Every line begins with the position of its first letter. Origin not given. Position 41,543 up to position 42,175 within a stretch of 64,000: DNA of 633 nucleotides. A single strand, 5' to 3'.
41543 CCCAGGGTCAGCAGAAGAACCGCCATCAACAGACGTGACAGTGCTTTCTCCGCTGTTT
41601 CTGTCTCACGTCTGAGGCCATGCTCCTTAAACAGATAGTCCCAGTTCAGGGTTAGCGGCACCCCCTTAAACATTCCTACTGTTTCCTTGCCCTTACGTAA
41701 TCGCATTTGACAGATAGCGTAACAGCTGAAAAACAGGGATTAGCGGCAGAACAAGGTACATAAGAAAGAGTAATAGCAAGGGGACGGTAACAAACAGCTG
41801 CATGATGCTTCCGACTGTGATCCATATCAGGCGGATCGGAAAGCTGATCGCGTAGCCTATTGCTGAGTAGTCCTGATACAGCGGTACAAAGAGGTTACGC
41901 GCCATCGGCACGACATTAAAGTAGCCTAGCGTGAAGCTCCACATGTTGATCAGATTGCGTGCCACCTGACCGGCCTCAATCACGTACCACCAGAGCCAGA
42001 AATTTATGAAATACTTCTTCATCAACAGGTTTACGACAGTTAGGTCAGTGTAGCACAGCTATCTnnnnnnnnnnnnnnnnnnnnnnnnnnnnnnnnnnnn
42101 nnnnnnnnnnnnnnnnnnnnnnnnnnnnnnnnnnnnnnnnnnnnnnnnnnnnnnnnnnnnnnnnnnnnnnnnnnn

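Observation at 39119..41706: Clp-family AAA+ unfoldase with a non-canonical N-terminus, possibly membrane-anchored, at the head of the pilin-like operon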

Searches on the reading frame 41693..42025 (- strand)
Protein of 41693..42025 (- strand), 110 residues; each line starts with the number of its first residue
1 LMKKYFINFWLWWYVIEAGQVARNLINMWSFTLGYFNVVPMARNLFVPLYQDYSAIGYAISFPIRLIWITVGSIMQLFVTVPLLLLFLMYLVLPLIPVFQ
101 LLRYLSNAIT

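Call 7: search_protein_families(library=pfam, proteins=[window:41693-42025:-], max_evalue=0.01)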
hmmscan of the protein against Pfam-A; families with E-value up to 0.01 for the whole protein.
window:41693-42025:- (110 aa): 0 families

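Call 63: find_homologous_proteins(query=window:41696-42022:-, max_evalue=0.001)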
Query window:41696-42022:- (109 aa): 7 proteins with E <= 0.001 among 13 candidates.
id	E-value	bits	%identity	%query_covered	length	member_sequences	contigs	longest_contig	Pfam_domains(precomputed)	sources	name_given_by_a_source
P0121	5.9e-63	228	100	100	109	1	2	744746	-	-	-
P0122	1.1e-50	189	80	100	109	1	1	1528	-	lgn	-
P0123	1.5e-35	140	59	96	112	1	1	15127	-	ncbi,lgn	ncbi:MAG: hypothetical protein ACE5DX_04795 [Candidatus Dojkabacteria bacterium]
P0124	3.0e-34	136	61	89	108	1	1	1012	-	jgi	jgi:hypothetical protein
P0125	8.9e-32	128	56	97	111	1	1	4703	-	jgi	-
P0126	6.1e-26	109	77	64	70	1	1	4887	-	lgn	-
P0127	7.1e-26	109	53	93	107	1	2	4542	-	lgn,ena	-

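Call 80: search_protein_families(library=ncbifam, proteins=[window:41696-42022:-], max_evalue=0.001)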
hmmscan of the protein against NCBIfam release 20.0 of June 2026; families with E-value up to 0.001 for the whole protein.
window:41696-42022:- (109 aa): 0 families
